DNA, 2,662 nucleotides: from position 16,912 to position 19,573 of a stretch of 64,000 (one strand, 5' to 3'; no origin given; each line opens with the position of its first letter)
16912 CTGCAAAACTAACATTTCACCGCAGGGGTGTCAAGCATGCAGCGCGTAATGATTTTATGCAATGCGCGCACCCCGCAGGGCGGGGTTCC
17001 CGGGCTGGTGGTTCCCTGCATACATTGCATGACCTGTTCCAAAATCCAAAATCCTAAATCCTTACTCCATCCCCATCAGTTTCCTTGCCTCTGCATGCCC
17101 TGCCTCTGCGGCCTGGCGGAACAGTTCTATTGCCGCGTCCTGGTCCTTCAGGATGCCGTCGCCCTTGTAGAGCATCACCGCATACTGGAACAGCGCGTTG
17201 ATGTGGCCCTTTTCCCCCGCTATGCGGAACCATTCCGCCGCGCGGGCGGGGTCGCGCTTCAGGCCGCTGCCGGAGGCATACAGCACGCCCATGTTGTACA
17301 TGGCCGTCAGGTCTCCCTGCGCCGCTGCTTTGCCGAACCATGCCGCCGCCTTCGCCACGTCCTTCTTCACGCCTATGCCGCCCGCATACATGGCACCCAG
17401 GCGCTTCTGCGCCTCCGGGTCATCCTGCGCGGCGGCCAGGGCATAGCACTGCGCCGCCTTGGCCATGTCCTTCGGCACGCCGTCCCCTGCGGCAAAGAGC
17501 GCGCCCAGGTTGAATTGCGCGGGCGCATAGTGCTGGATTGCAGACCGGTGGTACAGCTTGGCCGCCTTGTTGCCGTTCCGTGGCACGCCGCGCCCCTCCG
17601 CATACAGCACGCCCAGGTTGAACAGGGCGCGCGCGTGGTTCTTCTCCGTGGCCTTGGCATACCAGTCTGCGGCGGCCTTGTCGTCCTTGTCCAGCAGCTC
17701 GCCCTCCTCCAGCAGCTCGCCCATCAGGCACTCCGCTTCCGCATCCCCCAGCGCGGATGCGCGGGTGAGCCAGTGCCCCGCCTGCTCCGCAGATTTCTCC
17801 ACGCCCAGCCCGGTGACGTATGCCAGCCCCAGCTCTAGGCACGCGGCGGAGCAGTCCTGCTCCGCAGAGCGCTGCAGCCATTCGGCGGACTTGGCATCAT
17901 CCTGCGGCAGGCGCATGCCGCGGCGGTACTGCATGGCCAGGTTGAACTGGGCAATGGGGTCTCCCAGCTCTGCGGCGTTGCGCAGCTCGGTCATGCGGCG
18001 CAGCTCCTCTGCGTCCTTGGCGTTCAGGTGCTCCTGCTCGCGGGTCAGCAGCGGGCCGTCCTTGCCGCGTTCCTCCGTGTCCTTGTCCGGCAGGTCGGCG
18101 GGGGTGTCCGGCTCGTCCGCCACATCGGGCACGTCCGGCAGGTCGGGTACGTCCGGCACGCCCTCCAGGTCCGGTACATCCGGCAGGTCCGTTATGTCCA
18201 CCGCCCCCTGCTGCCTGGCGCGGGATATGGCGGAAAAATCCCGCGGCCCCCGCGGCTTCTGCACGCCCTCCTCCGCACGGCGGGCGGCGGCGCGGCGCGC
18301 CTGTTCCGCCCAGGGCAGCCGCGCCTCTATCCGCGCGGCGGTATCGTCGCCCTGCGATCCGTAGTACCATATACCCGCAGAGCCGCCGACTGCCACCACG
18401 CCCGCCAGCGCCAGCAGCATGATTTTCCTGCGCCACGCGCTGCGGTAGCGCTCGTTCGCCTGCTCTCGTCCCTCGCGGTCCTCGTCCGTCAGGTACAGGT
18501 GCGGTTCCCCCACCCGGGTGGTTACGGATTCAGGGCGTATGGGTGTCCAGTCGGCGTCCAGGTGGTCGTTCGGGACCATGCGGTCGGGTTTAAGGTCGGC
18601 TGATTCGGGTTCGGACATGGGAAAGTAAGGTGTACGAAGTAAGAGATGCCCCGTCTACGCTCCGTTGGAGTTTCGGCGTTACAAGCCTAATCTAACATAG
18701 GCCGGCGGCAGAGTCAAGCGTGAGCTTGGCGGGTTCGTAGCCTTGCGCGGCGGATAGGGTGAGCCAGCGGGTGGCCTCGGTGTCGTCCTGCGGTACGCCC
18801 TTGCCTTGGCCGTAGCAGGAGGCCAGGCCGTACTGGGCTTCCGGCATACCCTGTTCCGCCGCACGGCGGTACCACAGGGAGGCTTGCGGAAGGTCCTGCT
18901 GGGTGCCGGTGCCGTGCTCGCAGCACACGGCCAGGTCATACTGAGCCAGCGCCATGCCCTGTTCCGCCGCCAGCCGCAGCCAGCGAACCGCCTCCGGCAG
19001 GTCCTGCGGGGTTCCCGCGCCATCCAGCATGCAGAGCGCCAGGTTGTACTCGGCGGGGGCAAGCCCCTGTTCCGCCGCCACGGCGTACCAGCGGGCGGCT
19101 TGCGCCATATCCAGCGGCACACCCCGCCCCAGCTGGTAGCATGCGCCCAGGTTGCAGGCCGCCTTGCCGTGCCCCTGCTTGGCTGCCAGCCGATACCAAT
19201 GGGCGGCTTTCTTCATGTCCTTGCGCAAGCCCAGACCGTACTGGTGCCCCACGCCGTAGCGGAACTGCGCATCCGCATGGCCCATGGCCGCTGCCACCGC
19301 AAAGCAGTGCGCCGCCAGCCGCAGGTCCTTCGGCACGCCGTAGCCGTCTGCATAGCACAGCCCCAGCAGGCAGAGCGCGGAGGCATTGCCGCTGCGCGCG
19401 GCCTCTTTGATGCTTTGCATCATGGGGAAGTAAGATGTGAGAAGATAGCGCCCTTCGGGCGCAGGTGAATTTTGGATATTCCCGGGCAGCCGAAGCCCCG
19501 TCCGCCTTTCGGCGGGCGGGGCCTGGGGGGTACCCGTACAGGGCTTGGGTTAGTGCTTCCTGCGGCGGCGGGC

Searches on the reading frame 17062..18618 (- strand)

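Call 48: search_protein_families(library=pfam, proteins=[window:17062-18618:-], max_evalue=0.001)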
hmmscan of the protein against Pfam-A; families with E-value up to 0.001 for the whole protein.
window:17062-18618:- (518 aa): 2 families
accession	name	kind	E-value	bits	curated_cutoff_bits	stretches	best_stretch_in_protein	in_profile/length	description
PF08238.18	Sel1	-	7.1e-63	207.3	30.7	8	401-436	1-36/36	Sel1 repeat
PF23310.1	TPR_27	-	0.0006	19.9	27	0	469-517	24-69/110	Plant tetratrico peptide repeats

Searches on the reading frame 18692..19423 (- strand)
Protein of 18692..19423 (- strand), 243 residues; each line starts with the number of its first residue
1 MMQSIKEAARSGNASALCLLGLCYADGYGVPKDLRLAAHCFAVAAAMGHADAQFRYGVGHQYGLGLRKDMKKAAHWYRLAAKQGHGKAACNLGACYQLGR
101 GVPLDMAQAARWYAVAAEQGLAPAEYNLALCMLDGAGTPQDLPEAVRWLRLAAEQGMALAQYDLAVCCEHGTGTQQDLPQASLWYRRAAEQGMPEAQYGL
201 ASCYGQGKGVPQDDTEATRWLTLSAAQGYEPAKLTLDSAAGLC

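Call 48: search_protein_families(library=pfam, proteins=[window:18692-19423:-], max_evalue=0.001)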
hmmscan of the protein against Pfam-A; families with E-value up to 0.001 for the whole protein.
window:18692-19423:- (243 aa): 1 family
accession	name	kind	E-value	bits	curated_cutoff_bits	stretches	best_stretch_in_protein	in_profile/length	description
PF08238.18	Sel1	-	7.8e-57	188.1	30.7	6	50-85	1-36/36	Sel1 repeat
